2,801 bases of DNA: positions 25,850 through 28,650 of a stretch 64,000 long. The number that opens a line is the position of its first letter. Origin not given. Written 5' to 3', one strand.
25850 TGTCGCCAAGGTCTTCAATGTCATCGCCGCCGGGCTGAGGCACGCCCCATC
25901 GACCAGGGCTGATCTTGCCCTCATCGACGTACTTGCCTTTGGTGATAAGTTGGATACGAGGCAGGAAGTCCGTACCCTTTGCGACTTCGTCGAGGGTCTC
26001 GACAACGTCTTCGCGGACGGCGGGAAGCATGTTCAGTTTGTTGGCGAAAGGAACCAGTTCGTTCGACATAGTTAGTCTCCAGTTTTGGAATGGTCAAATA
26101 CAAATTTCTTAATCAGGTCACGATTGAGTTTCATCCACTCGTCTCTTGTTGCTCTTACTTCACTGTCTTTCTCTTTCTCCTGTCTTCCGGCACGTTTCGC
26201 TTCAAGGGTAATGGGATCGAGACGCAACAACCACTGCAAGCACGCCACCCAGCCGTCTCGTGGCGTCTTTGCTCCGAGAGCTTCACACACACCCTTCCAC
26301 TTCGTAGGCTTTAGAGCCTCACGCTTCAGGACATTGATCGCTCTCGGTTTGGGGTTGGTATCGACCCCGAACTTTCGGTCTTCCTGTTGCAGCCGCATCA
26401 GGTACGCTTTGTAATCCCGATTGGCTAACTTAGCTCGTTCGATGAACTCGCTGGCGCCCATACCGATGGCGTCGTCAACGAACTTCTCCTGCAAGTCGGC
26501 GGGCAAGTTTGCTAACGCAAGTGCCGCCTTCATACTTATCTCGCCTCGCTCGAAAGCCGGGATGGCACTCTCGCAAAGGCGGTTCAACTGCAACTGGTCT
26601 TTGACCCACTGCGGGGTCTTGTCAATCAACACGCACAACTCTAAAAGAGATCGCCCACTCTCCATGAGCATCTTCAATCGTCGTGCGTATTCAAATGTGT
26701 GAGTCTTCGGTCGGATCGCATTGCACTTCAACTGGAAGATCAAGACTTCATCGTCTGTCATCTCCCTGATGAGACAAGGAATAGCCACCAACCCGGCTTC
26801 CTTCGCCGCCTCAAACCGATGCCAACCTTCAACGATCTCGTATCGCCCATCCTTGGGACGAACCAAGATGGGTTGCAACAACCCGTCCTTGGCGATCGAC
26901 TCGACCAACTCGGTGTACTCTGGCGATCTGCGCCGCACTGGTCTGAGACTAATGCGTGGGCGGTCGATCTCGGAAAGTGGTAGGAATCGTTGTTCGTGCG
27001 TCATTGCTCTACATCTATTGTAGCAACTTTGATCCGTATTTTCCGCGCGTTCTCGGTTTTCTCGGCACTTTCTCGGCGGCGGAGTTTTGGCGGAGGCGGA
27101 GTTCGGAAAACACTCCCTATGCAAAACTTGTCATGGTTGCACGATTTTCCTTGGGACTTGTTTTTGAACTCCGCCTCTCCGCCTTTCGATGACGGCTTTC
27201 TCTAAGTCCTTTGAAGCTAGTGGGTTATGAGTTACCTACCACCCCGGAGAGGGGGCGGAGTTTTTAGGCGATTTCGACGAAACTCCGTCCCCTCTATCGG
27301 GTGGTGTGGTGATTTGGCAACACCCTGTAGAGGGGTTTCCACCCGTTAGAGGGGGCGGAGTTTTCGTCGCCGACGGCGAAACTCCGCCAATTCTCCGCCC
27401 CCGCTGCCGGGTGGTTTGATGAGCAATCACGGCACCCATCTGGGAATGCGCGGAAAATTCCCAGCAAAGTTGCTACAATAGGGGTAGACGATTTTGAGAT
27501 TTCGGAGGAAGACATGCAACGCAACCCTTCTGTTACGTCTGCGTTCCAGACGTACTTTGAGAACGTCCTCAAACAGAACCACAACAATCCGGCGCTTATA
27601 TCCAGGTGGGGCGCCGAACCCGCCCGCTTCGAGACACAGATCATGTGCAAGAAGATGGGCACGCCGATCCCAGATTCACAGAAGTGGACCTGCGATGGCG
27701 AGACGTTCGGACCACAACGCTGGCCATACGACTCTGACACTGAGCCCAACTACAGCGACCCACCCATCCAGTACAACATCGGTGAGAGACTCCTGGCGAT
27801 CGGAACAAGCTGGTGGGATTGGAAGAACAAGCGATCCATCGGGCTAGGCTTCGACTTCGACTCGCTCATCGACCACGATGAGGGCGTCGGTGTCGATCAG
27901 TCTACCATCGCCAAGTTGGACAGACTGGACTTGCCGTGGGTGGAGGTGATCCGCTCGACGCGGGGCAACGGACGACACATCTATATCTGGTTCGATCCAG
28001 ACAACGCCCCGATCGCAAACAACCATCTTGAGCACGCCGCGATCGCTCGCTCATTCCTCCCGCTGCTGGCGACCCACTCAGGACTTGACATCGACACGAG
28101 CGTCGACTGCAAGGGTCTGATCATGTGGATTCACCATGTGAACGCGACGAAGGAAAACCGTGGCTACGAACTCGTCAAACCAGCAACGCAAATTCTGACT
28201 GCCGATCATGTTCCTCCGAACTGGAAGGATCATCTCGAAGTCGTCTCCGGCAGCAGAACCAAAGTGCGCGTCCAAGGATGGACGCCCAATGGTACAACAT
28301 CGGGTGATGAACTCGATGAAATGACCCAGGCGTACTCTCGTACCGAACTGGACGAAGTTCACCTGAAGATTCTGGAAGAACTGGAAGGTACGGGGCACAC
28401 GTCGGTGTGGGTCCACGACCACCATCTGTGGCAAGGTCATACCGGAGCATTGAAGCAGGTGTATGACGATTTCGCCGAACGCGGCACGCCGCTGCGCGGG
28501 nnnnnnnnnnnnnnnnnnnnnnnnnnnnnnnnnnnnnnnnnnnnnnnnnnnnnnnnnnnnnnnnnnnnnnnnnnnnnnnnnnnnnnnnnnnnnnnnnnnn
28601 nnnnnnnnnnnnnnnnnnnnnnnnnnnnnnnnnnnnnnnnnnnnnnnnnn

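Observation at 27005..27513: Iteron-rich ori/par-like locus framed by a 16-bp inverted repeat carrying divergent extended -10 promoters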

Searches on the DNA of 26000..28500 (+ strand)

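Call 7: search_dna_similar(query=window:26000-28500:+, collection=phages, mode=distant, max_rows=30)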
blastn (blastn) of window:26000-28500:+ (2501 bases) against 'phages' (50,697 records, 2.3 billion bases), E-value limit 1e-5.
No match.

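Call 54: search_rna_families(source=window, start=26950, end=27560, threshold=evalue, max_evalue=1)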
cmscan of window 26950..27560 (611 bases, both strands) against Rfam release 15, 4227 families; matches with E-value up to 1: 7.
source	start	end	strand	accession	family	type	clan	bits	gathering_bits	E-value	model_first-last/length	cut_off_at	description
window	27268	27372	+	RF02010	mir-3180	Gene; miRNA;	-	23.2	99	0.29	1-92/92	no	mir-3180 microRNA precursor family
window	27218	27406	+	RF01857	Archaea_SRP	Gene;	CL00003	22.7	96.5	0.0032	1-317/317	no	Archaeal signal recognition particle RNA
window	27093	27177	+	RF03812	mir-BART19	Gene; miRNA;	-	21.4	100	0.11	1-93/93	no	mir-BART19 microRNA precursor family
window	27234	27310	+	RF03191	mir-1913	Gene; miRNA;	-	20.1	105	0.28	1-80/80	no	mir-1913 microRNA precursor family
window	27239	27304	+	RF04202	MIR5380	Gene; miRNA;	-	18.3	150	0.82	1-137/137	no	MIR5380 microRNA precursor family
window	27249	27296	+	RF03904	MIR7991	Gene; miRNA;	-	17.8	58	0.82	1-47/47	no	MIR7991 microRNA precursor family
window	27218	27293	-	RF00499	Parecho_CRE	Cis-reg;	-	17.2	55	0.79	1-116/116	no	Human parechovirus 1 (HPeV1) cis regulatory element (CRE)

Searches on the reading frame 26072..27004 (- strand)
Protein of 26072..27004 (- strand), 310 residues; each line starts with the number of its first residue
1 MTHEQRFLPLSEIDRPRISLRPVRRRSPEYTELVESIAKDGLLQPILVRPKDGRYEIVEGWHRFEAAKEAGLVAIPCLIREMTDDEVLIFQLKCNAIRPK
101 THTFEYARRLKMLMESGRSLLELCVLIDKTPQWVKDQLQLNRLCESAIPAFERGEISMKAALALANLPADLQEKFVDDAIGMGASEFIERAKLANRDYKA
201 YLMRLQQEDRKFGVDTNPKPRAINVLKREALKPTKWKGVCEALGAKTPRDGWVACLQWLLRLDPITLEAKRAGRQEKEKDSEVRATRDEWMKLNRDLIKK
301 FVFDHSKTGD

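Call 9: search_protein_families(library=pfam, proteins=[window:26072-27004:-], max_evalue=0.01)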
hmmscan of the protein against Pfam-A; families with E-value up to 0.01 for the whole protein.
window:26072-27004:- (310 aa): 2 families
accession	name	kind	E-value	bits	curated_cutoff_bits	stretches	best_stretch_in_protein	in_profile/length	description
PF02195.25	ParB_N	-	9e-17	61.4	26.3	1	28-92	25-90/95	ParB N-terminal domain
PF17762.8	HTH_ParB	-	0.0011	19.5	22.6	1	102-182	4-86/102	ParB HTH domain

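Call 10: search_protein_families(library=phrogs, proteins=[window:26072-27004:-], max_evalue=0.001)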
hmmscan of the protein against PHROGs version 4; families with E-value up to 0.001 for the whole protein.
window:26072-27004:- (310 aa): 21 families
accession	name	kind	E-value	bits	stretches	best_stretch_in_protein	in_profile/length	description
phrog_4715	-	DNA, RNA and nucleotide metabolism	1.5e-24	87.3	1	23-175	162-313/630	ParB-like partition protein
phrog_3264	-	DNA, RNA and nucleotide metabolism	1.1e-19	72.2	1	8-149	52-193/337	ParB-like partition protein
phrog_6218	-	DNA, RNA and nucleotide metabolism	4.7e-18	66.6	1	23-217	20-221/506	ParB-like partition protein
phrog_1033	-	DNA, RNA and nucleotide metabolism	3.4e-17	64.2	1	30-176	54-211/334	ParB-like partition protein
phrog_18726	-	unknown function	1e-12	48.5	1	72-178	105-211/572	-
phrog_3951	-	unknown function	7.1e-11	43.2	1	24-95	32-111/301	-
phrog_7405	-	unknown function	4.2e-10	40.7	1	29-98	46-118/250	-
phrog_26387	-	DNA, RNA and nucleotide metabolism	4.5e-09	37.1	1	23-100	26-108/252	ParB-like partition nuclease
phrog_620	-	DNA, RNA and nucleotide metabolism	4.9e-08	34.3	1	25-97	26-97/217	ParB-like partition protein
phrog_723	-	DNA, RNA and nucleotide metabolism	6.4e-08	33.7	1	30-82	33-89/223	ParB-like partition protein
phrog_8071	-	DNA, RNA and nucleotide metabolism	1.9e-07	31.7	1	30-96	29-94/389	ParB-like partition protein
phrog_2159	-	DNA, RNA and nucleotide metabolism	2.1e-07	31.7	1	27-69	81-124/365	ParB-like partition protein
phrog_498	-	other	1.1e-06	28.5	1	27-96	55-124/633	DNA methyltransferase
phrog_12047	-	DNA, RNA and nucleotide metabolism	8.7e-06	26.5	1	29-87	20-75/301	ParB-like partition nuclease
phrog_7783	-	unknown function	2.2e-05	24.3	1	8-168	5-173/634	-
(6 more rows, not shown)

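Call 15: find_related_loci(query=window:26072-27004:-, collection=viral_contigs, flank=4000)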
Query window:26072-27004:- (310 aa) in viral_contigs; peptide patterns used: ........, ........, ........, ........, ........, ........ (x = any residue, [..] = any of these).
14 stretches matched a pattern; 10 encode a relative of the query (tblastn E <= 1e-3); 10 distinct loci.
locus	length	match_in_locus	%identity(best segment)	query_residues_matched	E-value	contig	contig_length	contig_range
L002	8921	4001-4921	60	1-310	4e-125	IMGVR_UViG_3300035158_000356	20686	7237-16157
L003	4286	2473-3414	58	1-310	6e-119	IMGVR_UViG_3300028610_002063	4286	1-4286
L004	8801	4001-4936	57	1-310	1e-114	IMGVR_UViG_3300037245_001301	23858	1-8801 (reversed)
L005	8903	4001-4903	58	5-310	8e-111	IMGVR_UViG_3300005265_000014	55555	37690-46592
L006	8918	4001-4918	57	1-308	2e-109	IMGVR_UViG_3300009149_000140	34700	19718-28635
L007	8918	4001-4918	57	1-308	2e-109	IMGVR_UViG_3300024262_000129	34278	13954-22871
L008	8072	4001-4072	63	41-63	6e-4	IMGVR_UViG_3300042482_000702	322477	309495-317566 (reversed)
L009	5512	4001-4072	63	41-63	6e-4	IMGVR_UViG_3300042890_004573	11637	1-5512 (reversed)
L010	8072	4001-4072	63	41-63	6e-4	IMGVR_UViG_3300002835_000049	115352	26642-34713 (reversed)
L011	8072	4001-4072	63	41-63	6e-4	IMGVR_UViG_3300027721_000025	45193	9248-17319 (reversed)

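Call 35: search_solved_structures(query=A1, max_evalue=0.01)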
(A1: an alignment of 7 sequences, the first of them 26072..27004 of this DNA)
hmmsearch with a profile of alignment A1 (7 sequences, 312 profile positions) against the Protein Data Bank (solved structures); distinct sequences matched with E-value up to 0.01: 17.
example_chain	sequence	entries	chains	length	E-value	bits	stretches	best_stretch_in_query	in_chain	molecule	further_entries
1vz0_A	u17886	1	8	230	7.2e-28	100.9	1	25-168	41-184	Chromosome-partitioning protein Spo0J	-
6t1f_A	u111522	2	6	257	6.9e-25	91.2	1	8-191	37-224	Chromosome-partitioning protein ParB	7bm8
7bnr_A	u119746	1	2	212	8.3e-21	77.7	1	7-173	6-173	ParB family protein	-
7bnk_A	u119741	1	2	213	1.4e-20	77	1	8-173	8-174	ParB family protein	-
7o0n_A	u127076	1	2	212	2.9e-20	76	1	8-173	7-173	ParB family protein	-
6sdk_A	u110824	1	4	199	9.3e-18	67.7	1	28-165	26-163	Stage 0 sporulation protein J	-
7ng0_A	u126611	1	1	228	1.8e-17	66.8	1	3-181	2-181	Nucleoid occlusion protein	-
7nfu_A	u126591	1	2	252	2.4e-17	66.4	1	3-181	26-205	Nucleoid occlusion protein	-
7ol9_A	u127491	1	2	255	1e-15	61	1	5-181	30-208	Nucleoid occlusion protein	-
4umk_A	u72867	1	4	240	3.9e-14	55.8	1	30-200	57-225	PROBABLE CHROMOSOME-PARTITIONING PROTEIN PARB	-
8qa8_A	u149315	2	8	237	5.6e-09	38.9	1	30-159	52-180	Transcriptional repressor protein KorB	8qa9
6ky4_A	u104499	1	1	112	5.5e-07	32.3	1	7-84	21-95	Sulfiredoxin, chloroplastic/mitochondrial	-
1vk1_A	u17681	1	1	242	0.00059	22.4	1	27-91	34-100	Conserved hypothetical protein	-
5uje_A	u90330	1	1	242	0.0033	19.9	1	35-78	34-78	SbnI protein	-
5x0j_A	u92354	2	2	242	0.0085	18.6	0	28-91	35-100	Free serine kinase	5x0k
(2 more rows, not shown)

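Call 40: search_dna_similar(query=window:26072-27004:-, collection=phages, mode=protein, max_rows=25)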
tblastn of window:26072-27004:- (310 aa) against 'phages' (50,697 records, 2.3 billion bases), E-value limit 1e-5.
Records with a match: 54; places in all: 55; records where one place covers at least 80% of the query: 0.
Best place of each record, by identity: <60% 54.
By first word of the organism name: Bacteriophage 36; Listeria 4; Rhodobacter 4; Staphylococcus 3; Acinetobacter 2; Enterococcus 2; Variovorax 1; Hydrogenophilus 1; Siphoviridae 1.
By host as written in the record: - 40; Listeria monocytogenes 4; Rhodobacter capsulatus YW1 4; Staphylococcus aureus 3; Variovorax sp. ZS18.2.2 1; Hydrogenophilus thermoluteolus 1; Enterococcus faecalis 1.
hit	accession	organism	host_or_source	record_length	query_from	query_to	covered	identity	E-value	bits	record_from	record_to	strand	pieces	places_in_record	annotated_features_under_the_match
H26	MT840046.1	Bacteriophage sp.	human fecal samples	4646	32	187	50%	36.5%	3e-11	70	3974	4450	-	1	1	record has no annotation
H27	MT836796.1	Bacteriophage sp.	human fecal samples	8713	32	227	63%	28.9%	1e-8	62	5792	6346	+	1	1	record has no annotation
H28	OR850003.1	Staphylococcus phage SA 1298 Kay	Staphylococcus aureus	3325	32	181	48%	32.2%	3e-10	67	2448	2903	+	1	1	record has no annotation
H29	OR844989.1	Staphylococcus phage SA 1306 Kay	Staphylococcus aureus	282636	32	181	48%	32.2%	3e-10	67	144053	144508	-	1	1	record has no annotation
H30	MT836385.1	Bacteriophage sp.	human fecal samples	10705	6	159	50%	29.0%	3e-10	67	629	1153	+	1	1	record has no annotation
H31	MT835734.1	Bacteriophage sp.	human fecal samples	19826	32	159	41%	34.4%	5e-8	60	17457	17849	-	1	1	record has no annotation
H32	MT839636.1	Bacteriophage sp.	human fecal samples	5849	8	118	36%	39.3%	1e-10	68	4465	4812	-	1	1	record has no annotation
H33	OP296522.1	Variovorax phage VarioGold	Variovorax sp. ZS18.2.2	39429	31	156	41%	34.3%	4e-7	57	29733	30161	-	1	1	ParB/RepB/Spo0J family partition protein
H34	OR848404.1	Listeria phage LM 4-14-1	Listeria monocytogenes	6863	31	157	41%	33.6%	1e-9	65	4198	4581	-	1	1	record has no annotation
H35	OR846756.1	Listeria phage LM 4-11-1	Listeria monocytogenes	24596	31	157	41%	33.6%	1e-9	65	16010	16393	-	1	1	record has no annotation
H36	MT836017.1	Bacteriophage sp.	human fecal samples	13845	32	159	41%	33.1%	9e-10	66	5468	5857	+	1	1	record has no annotation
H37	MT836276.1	Bacteriophage sp.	human fecal samples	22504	33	146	37%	36.2%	2e-10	67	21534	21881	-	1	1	record has no annotation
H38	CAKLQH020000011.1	Acinetobacter phage MD-2021a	not known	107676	29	158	42%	31.3%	7e-9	63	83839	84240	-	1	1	parB: putative ParB partition protein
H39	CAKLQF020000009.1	Acinetobacter phage MD-2021a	not known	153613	29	158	42%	31.3%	7e-9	63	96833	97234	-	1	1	parB: putative ParB partition protein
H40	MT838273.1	Bacteriophage sp.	human fecal samples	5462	32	145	37%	35.7%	4e-8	61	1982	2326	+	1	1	record has no annotation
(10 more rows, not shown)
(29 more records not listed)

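Call 47: search_protein_families(library=ncbifam, proteins=[window:26072-27004:-], max_evalue=0.01)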
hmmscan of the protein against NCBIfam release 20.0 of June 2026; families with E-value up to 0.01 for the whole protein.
window:26072-27004:- (310 aa): 8 families
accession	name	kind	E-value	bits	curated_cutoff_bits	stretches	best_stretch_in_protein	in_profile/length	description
TIGR00180.1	parB_part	domain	1.4e-24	86.9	58.45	1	2-169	2-174/186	ParB/RepB/Spo0J family partition protein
TIGR04285.1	nucleoid_noc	exception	3.4e-19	69.2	315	1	29-177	25-175/255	nucleoid occlusion protein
TIGR03734.1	PRTRC_parB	hypoth_equivalog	1.7e-17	63.2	278.6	1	28-177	15-170/555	PRTRC system ParB family protein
TIGR03454.1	partition_RepB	equivalog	3e-11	43.3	201.5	1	25-99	83-159/325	plasmid partitioning protein RepB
NF010440.0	PRK13866.1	equivalog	2.5e-09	36.8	522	1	11-101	71-163/336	plasmid partitioning protein RepB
NF053625.1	SerKinSerKArch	equivalog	1.1e-05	24.7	380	1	30-89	35-97/244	ADP-dependent L-serine kinase SerK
NF010406.0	PRK13832.1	subfamily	0.0016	17.1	640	1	31-136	30-138/578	plasmid partitioning protein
NF033589.0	staphy_B_SbnI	equivalog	0.005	16.2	350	1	35-83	32-82/254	bifunctional transcriptional regulator/O-phospho-L-serine synthase SbnI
